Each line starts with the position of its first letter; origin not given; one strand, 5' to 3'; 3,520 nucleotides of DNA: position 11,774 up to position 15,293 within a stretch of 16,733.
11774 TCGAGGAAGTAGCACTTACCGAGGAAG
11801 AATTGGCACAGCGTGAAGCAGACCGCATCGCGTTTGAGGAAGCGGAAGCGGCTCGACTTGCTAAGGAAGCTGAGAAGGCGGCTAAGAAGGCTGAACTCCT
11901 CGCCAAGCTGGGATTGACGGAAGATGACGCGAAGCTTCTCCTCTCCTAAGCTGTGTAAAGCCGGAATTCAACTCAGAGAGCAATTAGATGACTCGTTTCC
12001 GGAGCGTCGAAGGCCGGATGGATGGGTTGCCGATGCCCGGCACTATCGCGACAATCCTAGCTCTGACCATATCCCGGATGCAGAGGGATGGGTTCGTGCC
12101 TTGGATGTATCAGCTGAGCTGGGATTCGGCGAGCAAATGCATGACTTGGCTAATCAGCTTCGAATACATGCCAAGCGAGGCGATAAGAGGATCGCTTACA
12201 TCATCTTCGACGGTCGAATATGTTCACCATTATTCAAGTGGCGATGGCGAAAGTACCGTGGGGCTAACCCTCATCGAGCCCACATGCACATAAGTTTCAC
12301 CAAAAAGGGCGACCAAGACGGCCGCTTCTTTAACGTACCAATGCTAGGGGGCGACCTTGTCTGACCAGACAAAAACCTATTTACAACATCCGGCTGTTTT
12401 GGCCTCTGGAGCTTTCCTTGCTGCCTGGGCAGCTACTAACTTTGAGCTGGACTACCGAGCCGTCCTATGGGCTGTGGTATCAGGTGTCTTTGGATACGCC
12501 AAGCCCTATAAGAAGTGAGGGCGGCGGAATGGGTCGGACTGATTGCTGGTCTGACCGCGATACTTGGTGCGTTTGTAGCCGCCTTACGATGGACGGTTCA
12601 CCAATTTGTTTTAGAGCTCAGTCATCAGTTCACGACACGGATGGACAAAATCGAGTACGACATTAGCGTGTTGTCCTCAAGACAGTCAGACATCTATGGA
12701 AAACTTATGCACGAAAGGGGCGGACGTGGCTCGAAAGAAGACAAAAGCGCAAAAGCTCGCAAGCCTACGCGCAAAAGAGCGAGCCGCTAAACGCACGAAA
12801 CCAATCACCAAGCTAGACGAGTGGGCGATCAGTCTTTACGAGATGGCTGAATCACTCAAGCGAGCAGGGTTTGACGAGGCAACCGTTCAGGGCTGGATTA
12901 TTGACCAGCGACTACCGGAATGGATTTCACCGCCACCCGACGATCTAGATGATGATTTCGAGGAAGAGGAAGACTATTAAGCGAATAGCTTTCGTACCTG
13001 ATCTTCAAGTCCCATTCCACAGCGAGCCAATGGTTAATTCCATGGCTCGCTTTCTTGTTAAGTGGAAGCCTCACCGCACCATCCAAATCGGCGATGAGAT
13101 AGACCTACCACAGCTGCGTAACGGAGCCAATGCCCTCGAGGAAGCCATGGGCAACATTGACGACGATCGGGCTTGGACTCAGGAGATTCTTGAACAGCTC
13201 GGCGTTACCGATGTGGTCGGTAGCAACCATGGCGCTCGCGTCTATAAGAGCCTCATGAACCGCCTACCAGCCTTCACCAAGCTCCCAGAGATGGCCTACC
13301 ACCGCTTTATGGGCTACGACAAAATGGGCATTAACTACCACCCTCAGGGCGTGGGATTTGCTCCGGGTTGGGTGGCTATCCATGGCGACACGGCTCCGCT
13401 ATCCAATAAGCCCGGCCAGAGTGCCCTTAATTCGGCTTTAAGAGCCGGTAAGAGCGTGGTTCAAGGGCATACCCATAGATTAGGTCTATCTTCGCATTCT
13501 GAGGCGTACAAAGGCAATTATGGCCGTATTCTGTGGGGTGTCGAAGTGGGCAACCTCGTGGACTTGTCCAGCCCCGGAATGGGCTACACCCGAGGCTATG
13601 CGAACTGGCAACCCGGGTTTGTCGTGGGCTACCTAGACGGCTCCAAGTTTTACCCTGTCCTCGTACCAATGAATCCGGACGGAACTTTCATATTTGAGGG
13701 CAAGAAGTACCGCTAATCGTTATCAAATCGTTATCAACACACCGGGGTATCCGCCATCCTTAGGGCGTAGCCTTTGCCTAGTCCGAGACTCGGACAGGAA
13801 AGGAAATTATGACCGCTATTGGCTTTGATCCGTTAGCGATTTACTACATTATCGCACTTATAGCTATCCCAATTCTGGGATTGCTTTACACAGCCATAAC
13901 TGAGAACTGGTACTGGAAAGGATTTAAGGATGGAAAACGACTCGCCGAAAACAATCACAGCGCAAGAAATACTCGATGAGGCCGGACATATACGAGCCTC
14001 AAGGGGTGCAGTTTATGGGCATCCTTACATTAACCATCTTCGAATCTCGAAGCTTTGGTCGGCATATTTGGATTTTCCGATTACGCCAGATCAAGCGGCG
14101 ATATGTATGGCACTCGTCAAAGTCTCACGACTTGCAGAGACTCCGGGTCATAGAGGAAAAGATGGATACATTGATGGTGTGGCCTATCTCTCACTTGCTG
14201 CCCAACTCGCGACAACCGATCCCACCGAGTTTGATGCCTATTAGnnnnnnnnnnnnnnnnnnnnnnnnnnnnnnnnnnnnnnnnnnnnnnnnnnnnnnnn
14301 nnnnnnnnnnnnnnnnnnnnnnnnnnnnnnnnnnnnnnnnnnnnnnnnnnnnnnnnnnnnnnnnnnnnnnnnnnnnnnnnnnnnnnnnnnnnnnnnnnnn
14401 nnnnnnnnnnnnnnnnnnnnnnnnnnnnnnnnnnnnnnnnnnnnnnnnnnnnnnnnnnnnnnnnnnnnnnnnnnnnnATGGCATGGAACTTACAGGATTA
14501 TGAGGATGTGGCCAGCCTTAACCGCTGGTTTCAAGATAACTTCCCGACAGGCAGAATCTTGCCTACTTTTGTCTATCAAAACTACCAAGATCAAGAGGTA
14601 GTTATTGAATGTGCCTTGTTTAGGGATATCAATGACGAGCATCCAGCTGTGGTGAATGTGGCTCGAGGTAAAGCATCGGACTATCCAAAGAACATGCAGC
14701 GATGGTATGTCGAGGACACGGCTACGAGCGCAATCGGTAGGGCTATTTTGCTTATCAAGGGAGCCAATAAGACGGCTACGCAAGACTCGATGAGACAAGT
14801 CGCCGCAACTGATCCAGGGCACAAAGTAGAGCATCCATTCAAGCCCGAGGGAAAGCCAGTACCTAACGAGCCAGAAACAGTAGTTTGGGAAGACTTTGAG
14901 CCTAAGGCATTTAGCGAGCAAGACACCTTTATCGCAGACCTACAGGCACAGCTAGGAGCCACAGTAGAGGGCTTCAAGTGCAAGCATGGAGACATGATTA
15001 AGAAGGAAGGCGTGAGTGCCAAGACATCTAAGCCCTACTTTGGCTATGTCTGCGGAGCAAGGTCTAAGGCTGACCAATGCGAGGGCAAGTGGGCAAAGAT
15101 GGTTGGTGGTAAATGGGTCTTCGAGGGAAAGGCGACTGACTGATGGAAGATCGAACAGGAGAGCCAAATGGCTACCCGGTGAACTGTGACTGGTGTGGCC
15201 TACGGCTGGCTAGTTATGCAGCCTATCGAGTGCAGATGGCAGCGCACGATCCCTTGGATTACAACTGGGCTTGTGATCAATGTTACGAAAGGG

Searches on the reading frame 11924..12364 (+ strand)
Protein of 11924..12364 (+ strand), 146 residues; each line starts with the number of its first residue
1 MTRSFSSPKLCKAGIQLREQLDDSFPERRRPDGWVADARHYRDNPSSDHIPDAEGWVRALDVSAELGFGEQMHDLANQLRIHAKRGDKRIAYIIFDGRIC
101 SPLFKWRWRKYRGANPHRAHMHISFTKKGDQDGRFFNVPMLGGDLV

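Call 5: search_protein_families(library=pfam, proteins=[window:11924-12364:+], max_evalue=0.1)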
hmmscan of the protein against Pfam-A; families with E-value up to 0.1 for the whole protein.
window:11924-12364:+ (146 aa): 0 families

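Call 6: search_protein_families(library=phrogs, proteins=[window:11924-12364:+], max_evalue=0.01)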
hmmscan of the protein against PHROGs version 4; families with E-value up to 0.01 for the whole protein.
window:11924-12364:+ (146 aa): 1 family
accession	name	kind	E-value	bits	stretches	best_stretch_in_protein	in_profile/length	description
phrog_32486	-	unknown function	1.2e-08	35.8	1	20-129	20-121/170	-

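Call 84: search_protein_families(library=pfam, proteins=[window:11924-12364:+], max_evalue=10)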
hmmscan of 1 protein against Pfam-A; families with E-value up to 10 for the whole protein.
window:11924-12364:+ (146 aa): 2 families
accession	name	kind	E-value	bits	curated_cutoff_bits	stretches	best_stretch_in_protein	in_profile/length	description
PF03441.19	FAD_binding_7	-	0.16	11.8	27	1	75-136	82-146/203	FAD binding domain of DNA photolyase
PF23587.1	SH3_KALRN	-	0.33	11.4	29.2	1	45-57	49-61/69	Kalirin, SH3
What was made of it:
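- The window's own lysin (11924-12364) gets no Pfam M15 hit (calls 5, 84).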

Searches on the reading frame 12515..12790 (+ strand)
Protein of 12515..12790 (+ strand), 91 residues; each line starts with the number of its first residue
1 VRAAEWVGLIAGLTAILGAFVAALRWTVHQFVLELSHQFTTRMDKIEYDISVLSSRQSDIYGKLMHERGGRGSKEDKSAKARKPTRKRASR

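Call 5: search_protein_families(library=pfam, proteins=[window:12515-12790:+], max_evalue=0.1)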
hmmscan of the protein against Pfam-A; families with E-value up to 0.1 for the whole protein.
window:12515-12790:+ (91 aa): 0 families

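Call 6: search_protein_families(library=phrogs, proteins=[window:12515-12790:+], max_evalue=0.01)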
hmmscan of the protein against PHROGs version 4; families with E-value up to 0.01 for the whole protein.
window:12515-12790:+ (91 aa): 1 family
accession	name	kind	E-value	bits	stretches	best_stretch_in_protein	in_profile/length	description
phrog_1009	-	unknown function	0.0053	17.8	1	5-56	10-49/103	-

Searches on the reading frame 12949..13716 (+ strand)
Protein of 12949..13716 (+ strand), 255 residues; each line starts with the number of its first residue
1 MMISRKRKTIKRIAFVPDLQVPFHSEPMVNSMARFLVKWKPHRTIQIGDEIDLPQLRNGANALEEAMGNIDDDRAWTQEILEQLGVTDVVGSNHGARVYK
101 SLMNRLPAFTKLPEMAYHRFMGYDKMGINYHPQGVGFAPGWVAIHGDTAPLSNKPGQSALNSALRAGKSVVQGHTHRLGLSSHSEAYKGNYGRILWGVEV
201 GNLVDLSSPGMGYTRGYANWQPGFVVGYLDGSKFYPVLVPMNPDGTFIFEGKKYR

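Call 43: search_protein_families(library=pfam, proteins=[window:12949-13716:+], max_evalue=0.01)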
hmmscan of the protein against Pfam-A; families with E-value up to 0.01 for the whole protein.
window:12949-13716:+ (255 aa): 0 families

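Call 107: search_protein_families(library=phrogs, proteins=[window:12949-13716:+], max_evalue=0.001)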
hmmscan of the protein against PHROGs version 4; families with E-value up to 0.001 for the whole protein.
window:12949-13716:+ (255 aa): 1 family
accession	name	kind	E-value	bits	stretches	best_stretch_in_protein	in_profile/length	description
phrog_221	-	other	3e-51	175.8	1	7-254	108-361/367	metallo-phosphoesterase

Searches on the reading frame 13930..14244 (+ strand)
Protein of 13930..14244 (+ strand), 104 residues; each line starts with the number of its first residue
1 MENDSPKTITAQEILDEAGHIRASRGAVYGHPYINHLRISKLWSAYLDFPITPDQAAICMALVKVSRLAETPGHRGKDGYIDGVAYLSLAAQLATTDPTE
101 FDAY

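Call 43: search_protein_families(library=pfam, proteins=[window:13930-14244:+], max_evalue=0.01)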
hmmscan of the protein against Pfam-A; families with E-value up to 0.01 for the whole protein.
window:13930-14244:+ (104 aa): 1 family
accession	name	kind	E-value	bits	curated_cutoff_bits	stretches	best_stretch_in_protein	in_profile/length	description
PF19905.4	DUF6378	-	3.8e-18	66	27.1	1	13-93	1-80/81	Domain of unknown function (DUF6378)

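Call 107: search_protein_families(library=phrogs, proteins=[window:13930-14244:+], max_evalue=0.001)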
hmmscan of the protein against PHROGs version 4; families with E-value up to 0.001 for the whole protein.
window:13930-14244:+ (104 aa): 5 families
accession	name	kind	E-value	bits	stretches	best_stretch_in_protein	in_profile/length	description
phrog_6328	-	unknown function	6.7e-21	76.6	1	9-96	157-244/249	-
phrog_474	-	other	2.9e-20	74.3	1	7-99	125-216/274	phosphofructokinase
phrog_1167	-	other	1.1e-15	59.3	1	12-96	4-87/169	phosphofructokinase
phrog_1597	-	unknown function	4.4e-12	47.8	1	8-93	95-179/189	-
phrog_6342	-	unknown function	4.7e-08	34.4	1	10-94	50-133/236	-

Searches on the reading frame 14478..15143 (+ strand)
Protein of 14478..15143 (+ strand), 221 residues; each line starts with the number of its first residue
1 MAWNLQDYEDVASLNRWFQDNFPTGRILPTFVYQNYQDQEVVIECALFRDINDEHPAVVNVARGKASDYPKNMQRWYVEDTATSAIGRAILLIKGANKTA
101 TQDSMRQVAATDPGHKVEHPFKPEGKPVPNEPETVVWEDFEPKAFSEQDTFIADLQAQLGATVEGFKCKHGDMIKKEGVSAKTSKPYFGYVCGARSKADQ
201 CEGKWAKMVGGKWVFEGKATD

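Call 43: search_protein_families(library=pfam, proteins=[window:14478-15143:+], max_evalue=0.01)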
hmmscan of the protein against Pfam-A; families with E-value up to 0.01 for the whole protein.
window:14478-15143:+ (221 aa): 1 family
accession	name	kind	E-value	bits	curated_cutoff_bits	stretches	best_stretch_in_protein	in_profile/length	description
PF25690.1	Phage_gp49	-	2.7e-06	28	27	1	164-206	147-187/191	Mycobacteriophage L5/D29 gene 49 protein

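Call 107: search_protein_families(library=phrogs, proteins=[window:14478-15143:+], max_evalue=0.001)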
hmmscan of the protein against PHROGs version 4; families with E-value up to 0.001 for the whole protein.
window:14478-15143:+ (221 aa): 3 families
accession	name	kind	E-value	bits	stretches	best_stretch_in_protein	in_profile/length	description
phrog_11717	-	unknown function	1.2e-06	29.4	1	3-90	25-107/208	-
phrog_364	-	DNA, RNA and nucleotide metabolism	1.7e-06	29.4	1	166-206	145-185/188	ribonucleoside reductase class II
phrog_23738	-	unknown function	1.8e-06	28.7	1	5-97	7-100/198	-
